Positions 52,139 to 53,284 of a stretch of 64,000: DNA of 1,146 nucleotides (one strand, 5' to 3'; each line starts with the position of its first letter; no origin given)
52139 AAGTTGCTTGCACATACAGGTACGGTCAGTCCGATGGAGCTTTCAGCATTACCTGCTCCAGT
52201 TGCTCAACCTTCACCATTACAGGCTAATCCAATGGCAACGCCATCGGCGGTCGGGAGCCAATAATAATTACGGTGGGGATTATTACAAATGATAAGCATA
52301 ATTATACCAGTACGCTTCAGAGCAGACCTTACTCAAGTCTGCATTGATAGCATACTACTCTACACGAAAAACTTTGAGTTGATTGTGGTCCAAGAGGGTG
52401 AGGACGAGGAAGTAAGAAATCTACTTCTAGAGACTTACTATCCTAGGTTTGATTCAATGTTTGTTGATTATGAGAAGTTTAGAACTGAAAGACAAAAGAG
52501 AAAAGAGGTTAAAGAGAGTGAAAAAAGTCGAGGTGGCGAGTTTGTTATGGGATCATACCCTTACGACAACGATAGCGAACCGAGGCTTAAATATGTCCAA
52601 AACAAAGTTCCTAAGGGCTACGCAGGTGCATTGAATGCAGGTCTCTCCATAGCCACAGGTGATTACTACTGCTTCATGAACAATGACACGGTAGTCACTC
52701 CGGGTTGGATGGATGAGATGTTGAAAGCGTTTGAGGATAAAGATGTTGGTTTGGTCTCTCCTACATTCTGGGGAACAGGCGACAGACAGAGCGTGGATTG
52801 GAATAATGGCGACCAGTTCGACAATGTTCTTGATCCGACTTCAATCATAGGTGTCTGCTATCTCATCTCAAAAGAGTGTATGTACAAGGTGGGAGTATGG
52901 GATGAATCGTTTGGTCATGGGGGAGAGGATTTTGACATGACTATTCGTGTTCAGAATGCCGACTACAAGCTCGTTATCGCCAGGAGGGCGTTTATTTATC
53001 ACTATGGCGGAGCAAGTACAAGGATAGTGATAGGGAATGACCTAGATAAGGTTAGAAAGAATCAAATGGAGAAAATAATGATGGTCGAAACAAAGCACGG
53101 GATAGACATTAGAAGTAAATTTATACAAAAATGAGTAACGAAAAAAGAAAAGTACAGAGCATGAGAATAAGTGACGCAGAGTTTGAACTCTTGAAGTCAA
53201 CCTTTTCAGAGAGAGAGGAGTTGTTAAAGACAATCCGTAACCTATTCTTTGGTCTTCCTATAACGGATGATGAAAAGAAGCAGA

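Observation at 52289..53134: Family-2 glycosyltransferase embedded between portal and scaffold/capsid genes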

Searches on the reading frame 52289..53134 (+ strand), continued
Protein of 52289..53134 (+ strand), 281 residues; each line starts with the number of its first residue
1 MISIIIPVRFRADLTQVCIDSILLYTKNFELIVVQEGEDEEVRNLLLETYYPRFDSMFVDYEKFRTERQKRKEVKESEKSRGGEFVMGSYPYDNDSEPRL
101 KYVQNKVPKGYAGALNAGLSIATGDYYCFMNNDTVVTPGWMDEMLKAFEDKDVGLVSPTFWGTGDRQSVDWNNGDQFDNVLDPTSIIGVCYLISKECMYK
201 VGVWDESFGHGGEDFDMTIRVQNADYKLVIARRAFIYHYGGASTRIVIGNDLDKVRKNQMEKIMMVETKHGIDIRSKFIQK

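Call 36: fold_search(model_id=the predicted structure, library=pdb)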
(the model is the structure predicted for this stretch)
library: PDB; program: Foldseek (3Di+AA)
matches with E <= 10: 1192; with E <= 0.001: 533
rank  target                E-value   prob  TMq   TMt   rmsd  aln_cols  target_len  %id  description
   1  8ujf_A                1.5e-11  1.00  0.58  0.32   8.0       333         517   16  X-ray crystal structure of Toxoplasma gondii GalNAc-T3 in complex with UDP-GalNAc, Mn2+, and Muc5AC-3,13 (released 2024-05-15)
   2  2z87_A                2.4e-11  1.00  0.55  0.27   8.4       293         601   16  Crystal structure of chondroitin polymerase from Escherichia coli strain K4 (K4CP) complexed with UDP-GalNAc and UDP (released 2008-09-16)
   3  9jn3_A                4.7e-11  1.00  0.57  0.55   6.0       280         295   16  Crystal structure of AvpGT in complex with Ara-A (released 2025-01-29)
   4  8uje                  5.0e-11  1.00  0.57  0.32   7.6       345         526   16  X-ray crystal structure of Toxoplasma gondii GalNAc-T3 in complex with UDP-GalNAc, Mn2+, and Muc5AC-3,13 (released 2024-05-15)
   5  2z86_D                8.3e-11  1.00  0.55  0.27   7.6       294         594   14  Crystal structure of chondroitin polymerase from Escherichia coli strain K4 (K4CP) complexed with UDP-GlcUA and UDP (released 2008-09-16)
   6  6egs_A                8.8e-11  1.00  0.57  0.35   7.4       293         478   12  Crystal structure of the GalNAc-T2 F104S mutant in complex with UDP-GalNAc (released 2018-04-11)
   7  1xhb_A                8.8e-11  1.00  0.53  0.35   9.0       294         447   14  The Crystal Structure of UDP-GalNAc: polypeptide alpha-N-acetylgalactosaminyltransferase-T1 (released 2004-10-26)
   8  6e7i_A                8.8e-11  1.00  0.56  0.33   9.2       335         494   13  Human ppGalNAcT2 I253A/L310A Mutant with EA2 and UDP (released 2020-01-29)
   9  8v9q_A                9.4e-11  1.00  0.59  0.35   4.1       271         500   14  Crystal structure of mGalNAc-T1 in complex with the mucin glycopeptide Muc5AC-13, Mn2+, and UDP. (released 2024-03-13)
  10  2z86_A                9.4e-11  1.00  0.57  0.29   4.9       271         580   18  Crystal structure of chondroitin polymerase from Escherichia coli strain K4 (K4CP) complexed with UDP-GlcUA and UDP (released 2008-09-16)
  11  2d7i_A                1.0e-10  1.00  0.58  0.32   4.4       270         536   14  Crystal structure of pp-GalNAc-T10 with UDP, GalNAc and Mn2+ (released 2006-11-07)
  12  8ujg_A                1.0e-10  1.00  0.59  0.32   7.4       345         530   16  X-ray crystal structure of Toxoplasma gondii GalNAc-T3 in complex with UDP-GalNAc, Mn2+, and the mono-glycopeptide Srs (released 2024-05-15)
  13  9omm_A                1.1e-10  1.00  0.59  0.63   4.8       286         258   15  WrtF fucosyltransferase - tetrasaccharide product (released 2025-10-29)
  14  4d11_F                1.1e-10  1.00  0.58  0.59   4.2       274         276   14  GalNAc-T2 crystal soaked with UDP-5SGalNAc, mEA2 peptide and manganese (Lower resolution dataset) (released 2014-05-28)
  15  9jn3_B                1.1e-10  1.00  0.58  0.55   5.9       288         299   16  Crystal structure of AvpGT in complex with Ara-A (released 2025-01-29)
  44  2z87_B                4.5e-10  1.00  0.58  0.29   3.8       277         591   18  Crystal structure of chondroitin polymerase from Escherichia coli strain K4 (K4CP) complexed with UDP-GalNAc and UDP (released 2008-09-16)
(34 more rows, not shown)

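Call 37: fold_search(model_id=the predicted structure, library=viral)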
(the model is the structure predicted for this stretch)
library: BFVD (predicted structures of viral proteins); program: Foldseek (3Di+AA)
matches with E <= 10: 862; with E <= 0.001: 312
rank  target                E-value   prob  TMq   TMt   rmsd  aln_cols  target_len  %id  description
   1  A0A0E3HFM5            2.5e-13  1.00  0.54  0.72   6.0       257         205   19  Glycosyl transferase family 2 [Synechococcus phage ACG-2014f]
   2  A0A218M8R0            7.8e-13  1.00  0.60  0.43   4.5       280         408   15  (no name in the UniProt tables at hand)
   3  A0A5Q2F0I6            1.7e-12  1.00  0.63  0.42   6.1       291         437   14  Glycosyltransferase [Gordonia phage Sixama]
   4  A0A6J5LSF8            8.5e-12  1.00  0.64  0.69   4.5       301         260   16  Glycosyltransferase 2-like [uncultured Caudovirales phage]
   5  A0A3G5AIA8            3.2e-11  1.00  0.57  0.19   4.7       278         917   18  Glycosyltransferase 2-like domain-containing protein [Solumvirus sp.]
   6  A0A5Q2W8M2            5.0e-11  1.00  0.59  0.34   5.9       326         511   15  (no name in the UniProt tables at hand)
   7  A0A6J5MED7            5.3e-11  1.00  0.63  0.66   5.1       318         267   14  COG1216 Predicted glycosyltransferases [uncultured Caudovirales phage]
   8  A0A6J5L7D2            6.0e-11  1.00  0.63  0.40   5.0       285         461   18  Glyco_tranf_GTA_type domain containing protein [uncultured Caudovirales phage]
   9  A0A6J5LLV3            7.7e-11  1.00  0.60  0.13   3.5       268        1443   16  Glyco_tranf_GTA_type domain containing protein [uncultured Caudovirales phage]
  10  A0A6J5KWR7            1.0e-10  1.00  0.67  0.44   3.7       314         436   15  Glycosyltransferase 2-like [uncultured Caudovirales phage]
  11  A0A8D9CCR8            1.5e-10  1.00  0.56  0.58   7.9       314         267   14  Putative dolichol monophosphate mannose synthase [uncultured marine phage]
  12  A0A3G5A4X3            2.3e-10  1.00  0.59  0.35   5.0       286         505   18  Glycosyltransferase 2-like domain-containing protein [Homavirus sp.]
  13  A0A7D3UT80            2.6e-10  1.00  0.54  0.41   6.4       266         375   15  Glycosyl transferase family 2 [Fadolivirus FV1/VV64]
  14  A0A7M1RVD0            4.5e-10  1.00  0.52  0.53   9.2       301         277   16  GtrB [uncultured phage cr130_1]
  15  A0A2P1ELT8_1          8.5e-10  1.00  0.59  0.21   5.5       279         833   16  Putative glycosyltransferase [Moumouvirus australiensis]
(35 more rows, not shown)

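Call 39: find_related_loci(query=A1, collection=metagenome_contigs, flank=6000)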
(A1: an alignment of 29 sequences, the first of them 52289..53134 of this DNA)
Query A1 (281 aa) in metagenome_contigs; peptide patterns used: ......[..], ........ (x = any residue, [..] = any of these).
202 stretches matched a pattern; 45 encode a relative of the query (tblastn E <= 1e-3); 45 distinct loci.
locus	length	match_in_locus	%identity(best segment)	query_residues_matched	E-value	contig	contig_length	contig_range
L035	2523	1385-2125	56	1-278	8e-102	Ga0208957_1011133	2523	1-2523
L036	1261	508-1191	56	1-273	2e-103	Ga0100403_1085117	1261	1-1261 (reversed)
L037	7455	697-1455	54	1-272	1e-93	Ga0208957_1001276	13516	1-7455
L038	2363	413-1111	51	2-278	2e-95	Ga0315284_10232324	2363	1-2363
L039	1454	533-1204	54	1-263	3e-98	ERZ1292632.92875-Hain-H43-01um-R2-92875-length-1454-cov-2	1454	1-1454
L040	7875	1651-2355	50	1-278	3e-91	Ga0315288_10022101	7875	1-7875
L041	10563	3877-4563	52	1-278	3e-91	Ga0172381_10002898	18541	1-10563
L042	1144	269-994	51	3-276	2e-97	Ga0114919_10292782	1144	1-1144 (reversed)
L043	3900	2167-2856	50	1-272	2e-87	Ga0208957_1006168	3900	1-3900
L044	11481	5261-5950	49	2-275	1e-85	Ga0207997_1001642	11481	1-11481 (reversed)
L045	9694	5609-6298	52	1-273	4e-85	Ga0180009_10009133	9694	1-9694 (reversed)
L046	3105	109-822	49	2-276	7e-86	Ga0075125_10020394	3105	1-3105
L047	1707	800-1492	48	2-281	3e-89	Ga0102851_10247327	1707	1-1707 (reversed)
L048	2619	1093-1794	50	2-272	3e-85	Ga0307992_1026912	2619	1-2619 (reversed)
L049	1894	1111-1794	50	2-272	6e-87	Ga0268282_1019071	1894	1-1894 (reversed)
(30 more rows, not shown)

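Call 76: search_protein_families(library=pfam, proteins=[L040:1169-1648:+, L022:2283-3290:+, L027:7143-7901:+, L027:6607-7143:+], max_evalue=0.01)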
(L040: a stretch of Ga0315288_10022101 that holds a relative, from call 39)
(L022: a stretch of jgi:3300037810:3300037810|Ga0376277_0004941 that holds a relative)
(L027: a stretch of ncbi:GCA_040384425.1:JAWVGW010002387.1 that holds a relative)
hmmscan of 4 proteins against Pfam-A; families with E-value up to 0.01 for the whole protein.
L040:1169-1648:+ (159 aa): 7 families
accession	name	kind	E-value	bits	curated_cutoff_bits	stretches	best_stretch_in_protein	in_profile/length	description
PF08241.18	Methyltransf_11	-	4.5e-11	43.7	21.2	1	28-75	47-94/95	Methyltransferase domain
PF13847.12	Methyltransf_31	-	1e-07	32.2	27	1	29-83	60-116/145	Methyltransferase domain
PF13649.12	Methyltransf_25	-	2.1e-06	28.8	27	1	29-71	52-96/97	Methyltransferase domain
PF13489.12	Methyltransf_23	-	0.00015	21.9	27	1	19-131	51-155/164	Methyltransferase domain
PF01209.24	Ubie_methyltran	-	0.00038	20.3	20.1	1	7-75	89-150/233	ubiE/COQ5 methyltransferase family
PF08242.18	Methyltransf_12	-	0.0018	19.4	30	1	33-71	56-95/98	Methyltransferase domain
PF05148.21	Methyltransf_8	-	0.0089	16.4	27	0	18-77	99-157/219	Hypothetical methyltransferase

L022:2283-3290:+ (335 aa): 7 families
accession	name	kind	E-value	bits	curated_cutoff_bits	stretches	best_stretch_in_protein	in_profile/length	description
PF01370.27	Epimerase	-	6.7e-40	137.4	20.9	1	4-239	1-227/240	NAD dependent epimerase/dehydratase family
PF16363.11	GDP_Man_Dehyd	-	4.2e-37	128.8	27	1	5-319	1-328/332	GDP-mannose 4,6 dehydratase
PF02719.21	Polysacc_synt_2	-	3.6e-16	59.7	20.2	1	4-234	1-214/293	Polysaccharide biosynthesis protein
PF04321.23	RmlD_sub_bind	-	2.4e-14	53.5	27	1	3-278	2-233/287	RmlD substrate binding domain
PF07993.18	NAD_binding_4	-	3e-13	50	20.1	1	6-181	1-203/258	Male sterility protein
PF01073.25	3Beta_HSD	-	6.6e-12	45.5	22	1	5-167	1-158/280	3-beta hydroxysteroid dehydrogenase/isomerase family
PF00106.31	adh_short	-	0.0019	18.1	26.6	0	2-89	1-87/195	short chain dehydrogenase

L027:7143-7901:+ (252 aa): 0 families

L027:6607-7143:+ (178 aa): 0 families

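Call 90: search_protein_families(library=ncbifam, proteins=[window:52289-53134:+, P0102], max_evalue=0.001)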
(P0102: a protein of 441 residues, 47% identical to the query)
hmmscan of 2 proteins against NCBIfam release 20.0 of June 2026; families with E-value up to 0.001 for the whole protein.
window:52289-53134:+ (281 aa): 9 families
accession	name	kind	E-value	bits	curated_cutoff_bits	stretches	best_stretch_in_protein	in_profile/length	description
TIGR03965.1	mycofact_glyco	equivalog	2.8e-15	56.1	280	1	100-236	131-278/467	mycofactocin biosynthesis glycosyltransferase MftF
NF041875.1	EPS_EpsD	equivalog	3.8e-10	39.7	370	0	2-50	1-52/325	exopolysaccharide biosynthesis glycosyltransferase EpsD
TIGR03937.1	PgaC_IcaA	equivalog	7.2e-09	35.1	422.3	0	96-151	98-153/407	poly-beta-1,6-N-acetyl-D-glucosamine synthase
NF007482.0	PRK10073.1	equivalog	2.1e-06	27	423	0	108-152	70-114/334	glycosyltransferase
TIGR01556.1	rhamnosyltran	subfamily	2.9e-06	26.7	200.55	1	108-250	55-213/281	rhamnosyltransferase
TIGR04283.1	glyco_like_mftF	equivalog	1.5e-05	24.7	182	0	106-151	55-100/221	TIGR04283 family arsenosugar biosynthesis glycosyltransferase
NF041394.1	GtaseAglG_Halo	equivalog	0.0001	21.7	440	1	99-153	58-112/304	glucosyl-dolichyl phosphate glucuronosyltransferase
NF050050.1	ProtGlycPglI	equivalog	0.00023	20.7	500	0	96-148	55-108/306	GalNAc(5)-diNAcBac-PP-undecaprenol beta-1,3-glucosyltransferase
TIGR03111.1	glyc2_xrt_Gpos1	hypoth_equivalog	0.00087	18.2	363.95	0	99-151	109-159/439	TIGR03111 family XrtG-associated glycosyltransferase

P0102 (441 aa): 12 families
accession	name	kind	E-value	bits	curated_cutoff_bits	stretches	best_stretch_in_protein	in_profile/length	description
TIGR03965.1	mycofact_glyco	equivalog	6.8e-25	87.9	280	1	2-202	76-291/467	mycofactocin biosynthesis glycosyltransferase MftF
NF041875.1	EPS_EpsD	equivalog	1.2e-15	57.7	370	1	2-102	1-106/325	exopolysaccharide biosynthesis glycosyltransferase EpsD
TIGR04283.1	glyco_like_mftF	equivalog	1e-12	48.1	182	1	2-185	1-179/221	TIGR04283 family arsenosugar biosynthesis glycosyltransferase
NF038299.1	EPS_HpsN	equivalog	1.7e-11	43.7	425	1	1-116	2-123/317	hormogonium polysaccharide biosynthesis glycosyltransferase HpsN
NF007482.0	PRK10073.1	equivalog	7.1e-11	41.7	423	1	2-98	8-108/334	glycosyltransferase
TIGR03937.1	PgaC_IcaA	equivalog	1.6e-08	34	422.3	1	1-104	46-155/407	poly-beta-1,6-N-acetyl-D-glucosamine synthase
NF047683.1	TeichurnBiosyTuaG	equivalog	5.7e-08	32.7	400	1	2-104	8-115/252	teichuronic acid biosynthesis protein TuaG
NF041394.1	GtaseAglG_Halo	equivalog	1.2e-07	31.3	440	1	13-104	16-111/304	glucosyl-dolichyl phosphate glucuronosyltransferase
TIGR01556.1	rhamnosyltran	subfamily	1.4e-06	27.7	200.55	1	9-192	2-201/281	rhamnosyltransferase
NF050050.1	ProtGlycPglI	equivalog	3.4e-06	26.7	500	1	2-96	4-104/306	GalNAc(5)-diNAcBac-PP-undecaprenol beta-1,3-glucosyltransferase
NF053739.1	GlytfEpsEBac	equivalog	0.0003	19.8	450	1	2-109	3-116/265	glycosyltransferase EpsE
TIGR03111.1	glyc2_xrt_Gpos1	hypoth_equivalog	0.00062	18.7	363.95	0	2-103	51-159/439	TIGR03111 family XrtG-associated glycosyltransferase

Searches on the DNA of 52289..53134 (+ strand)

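Call 81: search_rna_families(source=L040, start=4400, end=6100, threshold=evalue, max_evalue=0.01)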
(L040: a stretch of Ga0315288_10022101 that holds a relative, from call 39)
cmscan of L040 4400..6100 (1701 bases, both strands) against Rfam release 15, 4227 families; matches with E-value up to 0.01: 1.
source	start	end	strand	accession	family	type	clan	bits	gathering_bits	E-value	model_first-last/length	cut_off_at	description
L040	6016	6080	+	RF03973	mir-5615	Gene; miRNA;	-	31.5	82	0.00073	1-61/61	no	mir-5615 microRNA precursor family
